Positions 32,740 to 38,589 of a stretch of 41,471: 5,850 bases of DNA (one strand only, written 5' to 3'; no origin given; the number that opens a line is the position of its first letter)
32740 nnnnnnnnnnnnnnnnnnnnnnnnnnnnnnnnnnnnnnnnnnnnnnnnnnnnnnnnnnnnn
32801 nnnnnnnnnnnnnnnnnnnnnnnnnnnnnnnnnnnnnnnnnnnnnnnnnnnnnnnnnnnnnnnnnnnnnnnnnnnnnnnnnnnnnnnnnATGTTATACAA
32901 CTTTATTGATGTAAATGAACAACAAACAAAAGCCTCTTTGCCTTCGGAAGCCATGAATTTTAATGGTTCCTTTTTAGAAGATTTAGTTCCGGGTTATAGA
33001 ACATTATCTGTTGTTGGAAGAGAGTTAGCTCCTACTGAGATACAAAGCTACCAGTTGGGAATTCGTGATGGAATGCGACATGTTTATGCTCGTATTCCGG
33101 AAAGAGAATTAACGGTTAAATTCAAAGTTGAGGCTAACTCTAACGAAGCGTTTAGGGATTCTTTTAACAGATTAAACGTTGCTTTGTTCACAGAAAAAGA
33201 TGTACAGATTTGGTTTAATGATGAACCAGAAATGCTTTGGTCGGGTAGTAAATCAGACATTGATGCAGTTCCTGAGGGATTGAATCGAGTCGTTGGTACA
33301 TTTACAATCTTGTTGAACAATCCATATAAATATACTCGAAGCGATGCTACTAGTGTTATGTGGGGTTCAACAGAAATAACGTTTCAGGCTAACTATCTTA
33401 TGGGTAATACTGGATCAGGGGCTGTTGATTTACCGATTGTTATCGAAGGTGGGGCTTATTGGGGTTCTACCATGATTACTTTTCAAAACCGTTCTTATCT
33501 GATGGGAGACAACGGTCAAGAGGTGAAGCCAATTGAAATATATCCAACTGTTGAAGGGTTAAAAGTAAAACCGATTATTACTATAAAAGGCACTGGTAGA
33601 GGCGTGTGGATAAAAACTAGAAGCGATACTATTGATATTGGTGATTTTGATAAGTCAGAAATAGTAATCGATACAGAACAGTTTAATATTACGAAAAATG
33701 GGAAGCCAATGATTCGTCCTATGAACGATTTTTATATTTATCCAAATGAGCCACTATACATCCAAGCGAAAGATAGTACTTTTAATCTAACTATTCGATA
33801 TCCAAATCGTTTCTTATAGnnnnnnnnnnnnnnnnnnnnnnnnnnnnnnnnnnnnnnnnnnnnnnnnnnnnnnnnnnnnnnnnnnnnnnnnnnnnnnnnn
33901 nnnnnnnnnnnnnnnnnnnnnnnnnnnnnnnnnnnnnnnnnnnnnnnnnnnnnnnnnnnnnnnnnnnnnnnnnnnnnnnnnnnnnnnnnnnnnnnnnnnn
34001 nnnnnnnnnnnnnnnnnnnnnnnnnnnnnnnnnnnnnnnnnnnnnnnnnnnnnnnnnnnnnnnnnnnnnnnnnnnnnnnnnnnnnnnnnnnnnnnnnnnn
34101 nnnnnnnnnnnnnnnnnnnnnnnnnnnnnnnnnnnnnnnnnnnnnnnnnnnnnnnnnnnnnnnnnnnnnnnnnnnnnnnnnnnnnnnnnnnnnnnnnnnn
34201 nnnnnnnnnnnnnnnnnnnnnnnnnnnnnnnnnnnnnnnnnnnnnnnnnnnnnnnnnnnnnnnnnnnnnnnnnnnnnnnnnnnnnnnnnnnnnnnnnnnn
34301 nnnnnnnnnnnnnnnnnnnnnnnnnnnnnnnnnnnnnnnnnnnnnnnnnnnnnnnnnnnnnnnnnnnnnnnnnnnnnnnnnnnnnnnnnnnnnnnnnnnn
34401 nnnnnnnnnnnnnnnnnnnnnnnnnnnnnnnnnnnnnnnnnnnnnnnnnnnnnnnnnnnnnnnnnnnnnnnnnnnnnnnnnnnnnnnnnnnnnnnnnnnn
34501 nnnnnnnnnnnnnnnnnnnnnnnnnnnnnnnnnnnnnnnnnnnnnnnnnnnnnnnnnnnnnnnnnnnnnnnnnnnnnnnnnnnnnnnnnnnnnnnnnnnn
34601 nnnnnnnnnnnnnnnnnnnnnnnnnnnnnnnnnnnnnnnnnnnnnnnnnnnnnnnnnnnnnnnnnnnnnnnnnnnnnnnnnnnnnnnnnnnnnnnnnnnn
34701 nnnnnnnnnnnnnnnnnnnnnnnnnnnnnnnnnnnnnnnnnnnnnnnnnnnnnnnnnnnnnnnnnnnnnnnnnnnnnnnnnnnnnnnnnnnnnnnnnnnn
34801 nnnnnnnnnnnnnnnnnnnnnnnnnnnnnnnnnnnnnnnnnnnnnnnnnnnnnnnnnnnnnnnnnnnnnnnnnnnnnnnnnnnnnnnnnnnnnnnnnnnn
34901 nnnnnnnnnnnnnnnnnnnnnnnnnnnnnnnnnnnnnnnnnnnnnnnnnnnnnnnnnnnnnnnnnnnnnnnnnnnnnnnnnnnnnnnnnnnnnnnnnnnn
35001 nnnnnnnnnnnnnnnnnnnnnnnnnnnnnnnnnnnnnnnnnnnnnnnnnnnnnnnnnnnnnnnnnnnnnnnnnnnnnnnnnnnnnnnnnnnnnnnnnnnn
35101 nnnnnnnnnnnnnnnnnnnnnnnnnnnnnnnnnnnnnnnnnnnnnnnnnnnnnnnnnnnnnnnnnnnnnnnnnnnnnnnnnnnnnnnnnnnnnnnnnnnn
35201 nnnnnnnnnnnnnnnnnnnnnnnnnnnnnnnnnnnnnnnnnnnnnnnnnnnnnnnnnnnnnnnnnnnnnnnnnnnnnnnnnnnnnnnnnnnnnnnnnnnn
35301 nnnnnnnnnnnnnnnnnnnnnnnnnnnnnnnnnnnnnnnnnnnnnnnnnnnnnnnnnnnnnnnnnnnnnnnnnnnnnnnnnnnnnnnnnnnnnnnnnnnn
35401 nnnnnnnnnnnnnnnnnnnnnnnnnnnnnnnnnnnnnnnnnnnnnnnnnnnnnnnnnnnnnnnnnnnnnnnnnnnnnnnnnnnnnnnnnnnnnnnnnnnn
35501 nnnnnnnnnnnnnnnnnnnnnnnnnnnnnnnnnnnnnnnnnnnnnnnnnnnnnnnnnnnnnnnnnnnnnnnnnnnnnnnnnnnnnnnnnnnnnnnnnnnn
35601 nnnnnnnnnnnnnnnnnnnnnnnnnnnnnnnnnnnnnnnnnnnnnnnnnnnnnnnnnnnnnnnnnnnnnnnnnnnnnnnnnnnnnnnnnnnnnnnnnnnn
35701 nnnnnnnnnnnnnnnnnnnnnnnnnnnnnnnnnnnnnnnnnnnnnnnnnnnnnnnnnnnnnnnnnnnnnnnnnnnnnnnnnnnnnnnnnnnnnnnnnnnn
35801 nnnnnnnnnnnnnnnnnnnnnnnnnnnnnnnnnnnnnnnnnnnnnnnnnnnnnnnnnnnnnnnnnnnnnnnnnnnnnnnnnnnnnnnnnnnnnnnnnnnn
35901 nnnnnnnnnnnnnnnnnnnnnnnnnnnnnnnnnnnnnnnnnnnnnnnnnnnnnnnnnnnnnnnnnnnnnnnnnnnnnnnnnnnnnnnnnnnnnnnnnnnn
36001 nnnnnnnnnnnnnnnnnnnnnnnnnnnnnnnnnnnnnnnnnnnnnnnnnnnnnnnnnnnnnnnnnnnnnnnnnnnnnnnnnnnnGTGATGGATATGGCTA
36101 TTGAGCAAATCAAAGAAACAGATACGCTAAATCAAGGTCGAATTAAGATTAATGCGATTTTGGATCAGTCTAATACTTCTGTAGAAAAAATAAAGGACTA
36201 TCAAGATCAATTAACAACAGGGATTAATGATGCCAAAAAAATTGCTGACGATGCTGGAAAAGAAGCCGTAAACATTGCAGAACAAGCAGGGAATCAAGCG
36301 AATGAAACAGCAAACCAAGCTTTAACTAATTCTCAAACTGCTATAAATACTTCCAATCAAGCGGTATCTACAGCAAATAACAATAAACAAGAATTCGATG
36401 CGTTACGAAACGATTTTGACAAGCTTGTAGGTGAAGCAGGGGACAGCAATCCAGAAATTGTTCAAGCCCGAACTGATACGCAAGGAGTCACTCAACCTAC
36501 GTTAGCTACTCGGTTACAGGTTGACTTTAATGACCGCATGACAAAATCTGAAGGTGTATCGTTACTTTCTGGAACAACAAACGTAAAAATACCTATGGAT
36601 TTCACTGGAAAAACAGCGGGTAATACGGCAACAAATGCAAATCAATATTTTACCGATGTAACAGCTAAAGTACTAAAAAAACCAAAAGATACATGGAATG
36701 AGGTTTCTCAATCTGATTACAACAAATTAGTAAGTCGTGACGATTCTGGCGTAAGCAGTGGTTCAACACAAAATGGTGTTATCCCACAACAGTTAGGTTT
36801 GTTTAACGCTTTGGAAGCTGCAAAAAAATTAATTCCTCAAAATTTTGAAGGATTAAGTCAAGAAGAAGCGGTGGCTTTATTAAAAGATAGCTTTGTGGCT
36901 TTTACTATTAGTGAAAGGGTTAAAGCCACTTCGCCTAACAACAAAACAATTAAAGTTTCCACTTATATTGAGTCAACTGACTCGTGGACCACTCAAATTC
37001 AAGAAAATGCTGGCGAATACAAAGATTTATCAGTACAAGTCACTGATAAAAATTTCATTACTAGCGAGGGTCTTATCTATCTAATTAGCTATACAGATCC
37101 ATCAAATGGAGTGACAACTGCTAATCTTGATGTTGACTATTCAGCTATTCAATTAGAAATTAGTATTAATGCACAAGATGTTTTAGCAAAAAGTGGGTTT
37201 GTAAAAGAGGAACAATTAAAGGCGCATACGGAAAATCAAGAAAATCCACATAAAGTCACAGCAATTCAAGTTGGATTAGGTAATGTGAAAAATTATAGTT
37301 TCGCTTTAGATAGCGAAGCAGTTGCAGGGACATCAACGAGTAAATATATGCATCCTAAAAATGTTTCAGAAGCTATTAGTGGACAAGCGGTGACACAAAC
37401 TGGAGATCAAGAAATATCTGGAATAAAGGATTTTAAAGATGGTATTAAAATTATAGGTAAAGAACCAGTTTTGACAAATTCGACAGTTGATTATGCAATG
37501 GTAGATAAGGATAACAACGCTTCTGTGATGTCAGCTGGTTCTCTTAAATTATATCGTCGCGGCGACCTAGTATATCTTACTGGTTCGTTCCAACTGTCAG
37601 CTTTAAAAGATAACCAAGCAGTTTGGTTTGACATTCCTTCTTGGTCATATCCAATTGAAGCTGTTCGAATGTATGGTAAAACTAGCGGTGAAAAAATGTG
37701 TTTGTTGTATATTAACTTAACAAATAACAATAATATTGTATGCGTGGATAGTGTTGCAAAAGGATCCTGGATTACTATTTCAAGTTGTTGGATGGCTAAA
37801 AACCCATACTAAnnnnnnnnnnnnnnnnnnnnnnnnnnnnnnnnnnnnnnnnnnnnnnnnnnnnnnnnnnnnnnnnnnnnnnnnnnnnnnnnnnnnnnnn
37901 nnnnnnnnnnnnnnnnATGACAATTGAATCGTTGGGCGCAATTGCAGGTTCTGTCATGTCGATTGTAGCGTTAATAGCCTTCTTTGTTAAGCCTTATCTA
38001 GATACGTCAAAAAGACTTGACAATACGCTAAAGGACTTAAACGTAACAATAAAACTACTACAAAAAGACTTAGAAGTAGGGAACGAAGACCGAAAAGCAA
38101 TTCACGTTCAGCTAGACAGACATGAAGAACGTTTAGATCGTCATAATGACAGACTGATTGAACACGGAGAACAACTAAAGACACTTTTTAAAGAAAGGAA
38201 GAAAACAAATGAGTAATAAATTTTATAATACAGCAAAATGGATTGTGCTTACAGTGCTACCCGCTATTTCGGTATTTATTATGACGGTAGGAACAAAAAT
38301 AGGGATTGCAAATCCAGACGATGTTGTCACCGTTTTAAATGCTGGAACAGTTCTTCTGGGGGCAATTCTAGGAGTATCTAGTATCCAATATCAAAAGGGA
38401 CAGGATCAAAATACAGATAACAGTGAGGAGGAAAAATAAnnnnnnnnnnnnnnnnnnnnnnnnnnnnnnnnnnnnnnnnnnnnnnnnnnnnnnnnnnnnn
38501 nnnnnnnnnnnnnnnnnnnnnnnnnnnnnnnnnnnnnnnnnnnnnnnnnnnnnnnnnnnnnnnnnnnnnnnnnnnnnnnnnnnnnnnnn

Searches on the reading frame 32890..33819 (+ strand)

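Call 67: search_protein_families(library=pfam, proteins=[window:32890-33819:+], max_evalue=0.01)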
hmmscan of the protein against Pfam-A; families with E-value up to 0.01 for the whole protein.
window:32890-33819:+ (309 aa): 1 family
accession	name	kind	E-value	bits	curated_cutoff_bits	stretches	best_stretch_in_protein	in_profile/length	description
PF05709.17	Sipho_tail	-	4.2e-10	40.3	24.2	1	30-143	9-117/118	Phage tail protein RIFT-related domain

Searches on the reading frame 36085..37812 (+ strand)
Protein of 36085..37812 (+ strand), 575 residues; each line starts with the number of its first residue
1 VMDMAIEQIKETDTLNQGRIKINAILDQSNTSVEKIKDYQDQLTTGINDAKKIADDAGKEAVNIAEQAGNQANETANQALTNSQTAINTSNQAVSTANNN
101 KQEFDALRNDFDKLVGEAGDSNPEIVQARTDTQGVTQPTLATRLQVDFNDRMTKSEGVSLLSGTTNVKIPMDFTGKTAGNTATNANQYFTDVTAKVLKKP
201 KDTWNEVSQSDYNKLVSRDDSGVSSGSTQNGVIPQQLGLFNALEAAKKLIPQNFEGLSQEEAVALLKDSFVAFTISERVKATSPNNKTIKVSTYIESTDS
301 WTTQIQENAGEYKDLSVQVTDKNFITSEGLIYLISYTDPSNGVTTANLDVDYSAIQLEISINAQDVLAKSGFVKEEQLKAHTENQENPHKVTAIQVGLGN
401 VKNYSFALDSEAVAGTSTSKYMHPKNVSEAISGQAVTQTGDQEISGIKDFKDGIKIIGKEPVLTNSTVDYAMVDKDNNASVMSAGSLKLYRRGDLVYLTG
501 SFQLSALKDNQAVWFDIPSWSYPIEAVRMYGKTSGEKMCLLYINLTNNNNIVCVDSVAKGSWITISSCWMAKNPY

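Call 21: search_protein_families(library=pfam, proteins=[window:36085-37812:+], max_evalue=0.01)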
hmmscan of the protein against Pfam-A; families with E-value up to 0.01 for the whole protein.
window:36085-37812:+ (575 aa): 0 families

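Call 87: search_protein_families(library=phrogs, proteins=[window:36085-37812:+], max_evalue=0.001)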
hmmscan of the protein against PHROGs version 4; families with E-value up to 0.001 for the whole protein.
window:36085-37812:+ (575 aa): 10 families
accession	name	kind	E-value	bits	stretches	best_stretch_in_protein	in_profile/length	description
phrog_5793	-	unknown function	0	1034.4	1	4-575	1-568/581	-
phrog_19279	-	other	4.1e-227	757.2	1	4-426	1-423/794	phosphodiesterase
phrog_2163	-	head and packaging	3.3e-15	57.2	1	375-436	207-268/574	virion structural protein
phrog_11029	-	tail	3.6e-12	45.9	1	375-432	36-93/892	tail protein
phrog_32939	-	unknown function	1.4e-10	41.8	1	376-430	44-98/497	-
phrog_13857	-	tail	3.8e-10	39.9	1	379-437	183-241/743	tail protein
phrog_35034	-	unknown function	1.5e-08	35.5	1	377-438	61-122/242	-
phrog_34368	-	unknown function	2e-06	28.2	1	377-438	106-167/344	-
phrog_3573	-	unknown function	2.4e-06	27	1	373-446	51-123/1001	-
phrog_25620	-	tail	1.8e-05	25.3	1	377-410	220-253/348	tail collar fiber protein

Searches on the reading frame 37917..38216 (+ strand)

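Call 21: search_protein_families(library=pfam, proteins=[window:37917-38216:+], max_evalue=0.01)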
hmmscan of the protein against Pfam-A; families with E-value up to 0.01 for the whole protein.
window:37917-38216:+ (99 aa): 0 families

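Call 87: search_protein_families(library=phrogs, proteins=[window:37917-38216:+], max_evalue=0.001)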
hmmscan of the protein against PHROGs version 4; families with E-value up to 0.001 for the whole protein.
window:37917-38216:+ (99 aa): 2 families
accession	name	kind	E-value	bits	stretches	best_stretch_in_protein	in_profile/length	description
phrog_1009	-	unknown function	2.8e-28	99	1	2-97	7-102/103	-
phrog_3999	-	unknown function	0.00018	22.6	1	4-94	8-103/107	-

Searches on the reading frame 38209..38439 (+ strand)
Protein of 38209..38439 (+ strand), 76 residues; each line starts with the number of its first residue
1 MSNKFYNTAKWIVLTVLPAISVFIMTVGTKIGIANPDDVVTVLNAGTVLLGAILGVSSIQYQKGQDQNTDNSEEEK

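Call 21: search_protein_families(library=pfam, proteins=[window:38209-38439:+], max_evalue=0.01)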
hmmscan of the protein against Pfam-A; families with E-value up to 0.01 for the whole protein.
window:38209-38439:+ (76 aa): 1 family
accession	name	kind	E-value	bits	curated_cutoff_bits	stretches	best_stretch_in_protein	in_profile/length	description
PF16938.10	Phage_holin_Dp1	-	1.5e-15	57.7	25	1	1-63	1-63/63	Putative phage holin Dp-1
